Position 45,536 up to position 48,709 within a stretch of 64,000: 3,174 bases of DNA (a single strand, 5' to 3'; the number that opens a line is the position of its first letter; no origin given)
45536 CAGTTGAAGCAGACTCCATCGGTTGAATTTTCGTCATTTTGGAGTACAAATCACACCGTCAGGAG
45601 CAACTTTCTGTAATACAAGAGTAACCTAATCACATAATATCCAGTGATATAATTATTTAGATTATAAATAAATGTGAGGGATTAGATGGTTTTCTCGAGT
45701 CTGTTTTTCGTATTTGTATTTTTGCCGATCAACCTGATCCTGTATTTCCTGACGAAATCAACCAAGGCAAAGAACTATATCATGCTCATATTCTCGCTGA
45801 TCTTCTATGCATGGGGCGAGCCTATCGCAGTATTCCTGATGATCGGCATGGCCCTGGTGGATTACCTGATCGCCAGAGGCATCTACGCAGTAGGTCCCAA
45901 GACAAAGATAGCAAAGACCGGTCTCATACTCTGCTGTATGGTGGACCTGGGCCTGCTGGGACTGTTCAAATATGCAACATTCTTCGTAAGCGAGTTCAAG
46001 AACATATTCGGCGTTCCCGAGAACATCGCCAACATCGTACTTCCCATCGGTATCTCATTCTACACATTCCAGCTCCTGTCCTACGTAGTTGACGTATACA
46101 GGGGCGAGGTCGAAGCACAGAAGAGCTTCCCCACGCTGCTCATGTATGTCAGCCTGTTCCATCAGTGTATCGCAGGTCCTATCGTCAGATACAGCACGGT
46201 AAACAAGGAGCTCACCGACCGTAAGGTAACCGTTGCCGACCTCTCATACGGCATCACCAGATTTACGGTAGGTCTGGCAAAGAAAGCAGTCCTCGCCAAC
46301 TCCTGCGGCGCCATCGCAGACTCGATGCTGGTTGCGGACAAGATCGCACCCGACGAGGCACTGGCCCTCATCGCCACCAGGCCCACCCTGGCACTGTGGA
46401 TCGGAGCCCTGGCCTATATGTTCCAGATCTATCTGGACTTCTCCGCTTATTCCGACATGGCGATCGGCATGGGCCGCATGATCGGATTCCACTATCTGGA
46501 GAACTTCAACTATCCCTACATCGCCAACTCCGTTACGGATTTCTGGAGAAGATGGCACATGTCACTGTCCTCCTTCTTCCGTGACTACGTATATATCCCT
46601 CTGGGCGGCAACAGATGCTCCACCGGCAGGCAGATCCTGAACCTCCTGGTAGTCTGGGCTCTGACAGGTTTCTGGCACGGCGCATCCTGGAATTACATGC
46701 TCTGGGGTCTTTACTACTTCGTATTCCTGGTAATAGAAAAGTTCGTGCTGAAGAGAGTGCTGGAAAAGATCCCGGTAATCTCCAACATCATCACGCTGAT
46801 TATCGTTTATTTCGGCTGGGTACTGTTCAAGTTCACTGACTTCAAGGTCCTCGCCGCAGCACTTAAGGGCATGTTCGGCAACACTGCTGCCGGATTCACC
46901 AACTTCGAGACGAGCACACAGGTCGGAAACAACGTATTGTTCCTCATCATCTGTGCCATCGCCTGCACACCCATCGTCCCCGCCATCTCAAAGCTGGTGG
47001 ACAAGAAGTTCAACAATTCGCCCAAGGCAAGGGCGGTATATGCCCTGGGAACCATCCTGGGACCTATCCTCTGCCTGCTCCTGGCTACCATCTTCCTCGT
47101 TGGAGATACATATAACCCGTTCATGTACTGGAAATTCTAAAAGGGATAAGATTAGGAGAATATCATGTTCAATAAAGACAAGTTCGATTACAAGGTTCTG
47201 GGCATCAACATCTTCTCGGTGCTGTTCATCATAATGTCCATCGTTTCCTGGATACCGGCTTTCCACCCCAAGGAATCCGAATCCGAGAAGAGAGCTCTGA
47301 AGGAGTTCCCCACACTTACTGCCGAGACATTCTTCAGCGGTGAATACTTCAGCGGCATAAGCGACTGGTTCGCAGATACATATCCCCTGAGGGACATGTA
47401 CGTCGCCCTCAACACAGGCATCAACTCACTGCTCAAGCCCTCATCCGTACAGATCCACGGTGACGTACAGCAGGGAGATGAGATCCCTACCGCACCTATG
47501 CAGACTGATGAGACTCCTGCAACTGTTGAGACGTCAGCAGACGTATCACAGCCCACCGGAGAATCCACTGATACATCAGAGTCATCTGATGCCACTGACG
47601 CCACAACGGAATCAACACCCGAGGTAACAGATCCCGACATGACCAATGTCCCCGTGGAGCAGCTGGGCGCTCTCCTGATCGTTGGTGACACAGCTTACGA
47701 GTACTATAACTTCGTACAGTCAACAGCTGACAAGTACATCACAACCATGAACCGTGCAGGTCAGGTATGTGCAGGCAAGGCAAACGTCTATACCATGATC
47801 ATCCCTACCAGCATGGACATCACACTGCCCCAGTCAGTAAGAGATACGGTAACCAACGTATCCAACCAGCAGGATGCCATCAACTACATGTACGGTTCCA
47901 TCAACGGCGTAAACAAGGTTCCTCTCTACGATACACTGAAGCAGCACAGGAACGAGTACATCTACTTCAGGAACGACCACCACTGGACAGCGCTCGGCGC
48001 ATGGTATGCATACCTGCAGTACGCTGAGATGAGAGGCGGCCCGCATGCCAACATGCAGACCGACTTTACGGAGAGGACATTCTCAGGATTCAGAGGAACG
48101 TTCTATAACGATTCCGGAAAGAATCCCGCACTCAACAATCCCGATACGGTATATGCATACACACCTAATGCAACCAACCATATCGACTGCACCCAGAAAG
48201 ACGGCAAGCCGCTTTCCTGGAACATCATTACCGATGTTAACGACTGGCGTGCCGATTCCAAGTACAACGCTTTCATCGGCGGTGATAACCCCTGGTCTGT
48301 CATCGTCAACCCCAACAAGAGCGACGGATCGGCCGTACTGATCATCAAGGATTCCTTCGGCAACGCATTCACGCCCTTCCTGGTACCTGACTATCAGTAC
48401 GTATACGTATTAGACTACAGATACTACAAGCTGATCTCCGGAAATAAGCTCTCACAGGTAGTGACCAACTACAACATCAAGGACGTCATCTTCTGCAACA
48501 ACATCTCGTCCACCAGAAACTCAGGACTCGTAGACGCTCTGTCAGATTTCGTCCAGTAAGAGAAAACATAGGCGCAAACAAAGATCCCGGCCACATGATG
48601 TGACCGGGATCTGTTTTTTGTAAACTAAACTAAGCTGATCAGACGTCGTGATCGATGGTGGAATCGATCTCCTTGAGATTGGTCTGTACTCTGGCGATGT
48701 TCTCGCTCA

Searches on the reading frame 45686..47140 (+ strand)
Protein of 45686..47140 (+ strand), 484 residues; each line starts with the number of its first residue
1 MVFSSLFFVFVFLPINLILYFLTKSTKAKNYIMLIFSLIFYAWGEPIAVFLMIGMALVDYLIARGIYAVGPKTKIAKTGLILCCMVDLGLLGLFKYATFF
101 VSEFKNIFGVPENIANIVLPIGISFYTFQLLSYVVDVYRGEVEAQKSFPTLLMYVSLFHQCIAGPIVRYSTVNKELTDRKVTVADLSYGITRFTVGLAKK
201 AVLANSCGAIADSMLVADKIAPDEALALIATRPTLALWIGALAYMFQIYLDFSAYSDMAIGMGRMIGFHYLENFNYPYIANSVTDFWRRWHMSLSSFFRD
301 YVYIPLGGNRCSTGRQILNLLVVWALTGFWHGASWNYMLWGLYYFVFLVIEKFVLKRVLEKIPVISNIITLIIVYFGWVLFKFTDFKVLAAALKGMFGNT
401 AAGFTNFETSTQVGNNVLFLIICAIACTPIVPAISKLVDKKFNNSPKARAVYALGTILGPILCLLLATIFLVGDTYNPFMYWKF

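Call 21: search_protein_families(library=pfam, proteins=[window:45686-47140:+], max_evalue=0.00001)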
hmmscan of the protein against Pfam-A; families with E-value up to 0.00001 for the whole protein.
window:45686-47140:+ (484 aa): 1 family
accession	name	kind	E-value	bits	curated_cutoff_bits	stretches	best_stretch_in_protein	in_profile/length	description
PF03062.24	MBOAT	-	8.7e-28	98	27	1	147-381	80-325/337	MBOAT, membrane-bound O-acyltransferase family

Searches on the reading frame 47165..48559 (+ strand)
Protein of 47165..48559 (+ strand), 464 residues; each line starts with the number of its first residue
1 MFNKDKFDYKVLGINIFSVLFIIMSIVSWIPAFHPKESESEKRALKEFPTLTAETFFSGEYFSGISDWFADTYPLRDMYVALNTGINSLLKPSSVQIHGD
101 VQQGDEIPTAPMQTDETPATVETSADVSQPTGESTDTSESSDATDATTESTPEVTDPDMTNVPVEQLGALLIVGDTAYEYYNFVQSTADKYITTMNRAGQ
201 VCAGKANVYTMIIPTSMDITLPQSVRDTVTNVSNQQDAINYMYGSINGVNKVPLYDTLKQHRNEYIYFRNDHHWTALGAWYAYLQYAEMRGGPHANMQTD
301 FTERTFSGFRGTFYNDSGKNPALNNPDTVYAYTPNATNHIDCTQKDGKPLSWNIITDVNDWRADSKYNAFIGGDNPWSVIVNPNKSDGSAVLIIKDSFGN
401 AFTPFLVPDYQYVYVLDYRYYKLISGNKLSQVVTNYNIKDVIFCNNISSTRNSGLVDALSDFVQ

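Call 21: search_protein_families(library=pfam, proteins=[window:47165-48559:+], max_evalue=0.00001)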
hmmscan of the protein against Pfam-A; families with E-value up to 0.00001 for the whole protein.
window:47165-48559:+ (464 aa): 1 family
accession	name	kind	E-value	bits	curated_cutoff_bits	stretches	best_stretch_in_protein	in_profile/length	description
PF14286.12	DHHW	-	5.6e-122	408.1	25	1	41-415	1-384/385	DHHW protein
